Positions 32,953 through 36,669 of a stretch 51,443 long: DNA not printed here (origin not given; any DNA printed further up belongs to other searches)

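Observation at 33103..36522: Giant 1139-aa hook protein FlgE with a ~700-aa insertion containing tandem DxDxDG-like modules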

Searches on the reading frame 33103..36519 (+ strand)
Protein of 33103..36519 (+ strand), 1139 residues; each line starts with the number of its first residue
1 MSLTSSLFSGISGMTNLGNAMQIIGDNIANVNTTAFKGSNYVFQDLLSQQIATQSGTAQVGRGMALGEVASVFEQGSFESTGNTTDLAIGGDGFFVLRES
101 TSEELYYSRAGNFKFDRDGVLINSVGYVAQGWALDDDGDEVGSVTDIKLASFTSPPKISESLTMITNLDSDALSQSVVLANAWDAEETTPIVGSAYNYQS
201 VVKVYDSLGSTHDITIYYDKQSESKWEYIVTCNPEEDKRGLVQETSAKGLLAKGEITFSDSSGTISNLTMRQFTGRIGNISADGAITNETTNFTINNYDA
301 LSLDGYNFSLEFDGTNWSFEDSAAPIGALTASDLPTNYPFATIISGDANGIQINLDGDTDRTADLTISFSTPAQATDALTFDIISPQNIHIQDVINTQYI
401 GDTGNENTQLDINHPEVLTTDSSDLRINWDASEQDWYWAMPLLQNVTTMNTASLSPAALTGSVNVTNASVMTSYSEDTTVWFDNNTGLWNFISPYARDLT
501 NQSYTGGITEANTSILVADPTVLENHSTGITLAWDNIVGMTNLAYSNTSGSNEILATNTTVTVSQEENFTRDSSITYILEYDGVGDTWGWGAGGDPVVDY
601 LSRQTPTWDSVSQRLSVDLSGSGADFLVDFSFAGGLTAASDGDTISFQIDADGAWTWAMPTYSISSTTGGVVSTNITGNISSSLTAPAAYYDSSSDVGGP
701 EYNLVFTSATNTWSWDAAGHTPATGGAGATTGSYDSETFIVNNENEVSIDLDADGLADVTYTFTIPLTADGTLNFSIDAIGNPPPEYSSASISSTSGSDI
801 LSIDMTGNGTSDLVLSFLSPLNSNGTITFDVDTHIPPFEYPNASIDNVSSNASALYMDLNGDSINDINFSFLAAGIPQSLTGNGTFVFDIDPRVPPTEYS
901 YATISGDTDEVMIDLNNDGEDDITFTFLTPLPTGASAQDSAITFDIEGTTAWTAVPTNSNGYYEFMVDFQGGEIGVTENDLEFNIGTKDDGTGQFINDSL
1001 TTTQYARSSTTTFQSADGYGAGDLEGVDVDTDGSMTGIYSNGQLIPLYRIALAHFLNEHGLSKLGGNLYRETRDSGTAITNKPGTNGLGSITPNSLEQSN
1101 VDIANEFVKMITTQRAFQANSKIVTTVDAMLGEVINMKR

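Call 3: search_protein_families(library=pfam, proteins=[window:33103-36519:+], max_evalue=0.01)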
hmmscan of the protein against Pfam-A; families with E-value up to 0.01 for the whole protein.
window:33103-36519:+ (1139 aa): 4 families
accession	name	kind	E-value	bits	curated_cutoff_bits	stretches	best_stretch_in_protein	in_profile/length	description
PF06429.18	Flg_bbr_C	-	1.3e-16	60.3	23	1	1094-1137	3-46/46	Flagellar basal body rod FlgEFG protein C-terminal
PF07559.19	FlgE_D2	-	1.6e-14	55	22.7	1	184-314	8-124/142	Flagellar basal body protein FlaE D2 domain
PF22692.1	LlgE_F_G_D1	-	4.3e-10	40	27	1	88-131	1-43/64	Flagellar hook protein FlgE/F/G D1 domain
PF00460.25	Flg_bb_rod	-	1.4e-05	25.4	20.7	1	10-37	4-31/31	Flagella basal body rod protein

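Call 4: search_protein_families(library=ncbifam, proteins=[window:33103-36519:+], max_evalue=0.01)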
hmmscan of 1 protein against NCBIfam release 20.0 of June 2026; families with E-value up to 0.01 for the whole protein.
window:33103-36519:+ (1139 aa): 24 families
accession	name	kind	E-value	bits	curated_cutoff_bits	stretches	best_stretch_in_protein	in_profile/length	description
TIGR03506.1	FlgEFG_subfam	subfamily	3.5e-88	296.7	70.25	2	6-296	2-261/351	flagellar hook-basal body complex protein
NF004238.1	PRK05682.1-1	equivalog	9.8e-87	291.9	400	2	9-296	5-273/414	flagellar hook protein FlgE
NF004241.1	PRK05682.1-5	equivalog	1e-80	272.1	469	2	5-270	3-266/446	flagellar hook protein FlgE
NF004242.0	PRK05682.2-1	equivalog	2.5e-71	240.7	365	2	1-288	1-266/422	flagellar hook protein FlgE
NF004243.1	PRK05682.2-2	equivalog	1.2e-67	228.8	801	2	993-1139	274-420/420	flagellar hook protein FlgE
TIGR02489.1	flgE_epsilon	equivalog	8.7e-67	226.2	412.85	3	961-1138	549-718/719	flagellar hook protein FlgE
NF009278.1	PRK12636.1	equivalog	1.4e-66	224.7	350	2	5-130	3-135/263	flagellar basal body rod protein FlgG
NF005286.1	PRK06803.1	equivalog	1.6e-64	218.5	467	2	10-254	6-238/402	flagellar hook protein FlgE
NF004240.1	PRK05682.1-4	equivalog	1.5e-63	215.6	472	2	11-331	7-331/443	flagellar hook protein FlgE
TIGR02488.1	flgG_G_neg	equivalog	6.3e-53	179.9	252.75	2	1025-1137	145-258/259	flagellar basal-body rod protein FlgG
NF040922.1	flgE_Caulobact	equivalog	2e-52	178.8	750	2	1002-1139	368-505/505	flagellar hook protein FlgE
NF009456.0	PRK12816.1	equivalog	7.8e-46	156.8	416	2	1038-1139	163-264/264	flagellar basal body rod protein FlgG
TIGR02490.1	flgF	equivalog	5.2e-42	143.9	178.5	2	8-242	2-125/218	flagellar basal-body rod protein FlgF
NF009279.0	PRK12637.1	equivalog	7e-34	117.3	663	2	1003-1138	339-473/473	flagellar hook protein FlgE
NF004495.0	PRK05841.1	equivalog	6.7e-27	94.2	857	2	1001-1139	455-603/603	flagellar hook protein FlgE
TIGR02492.1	flgK_ends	equivalog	1.8e-13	50.6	170.75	1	1088-1137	388-437/437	flagellar hook-associated protein FlgK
TIGR01395.1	FlgC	equivalog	3.1e-08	34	102.1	1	1097-1139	95-137/137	flagellar basal body rod protein FlgC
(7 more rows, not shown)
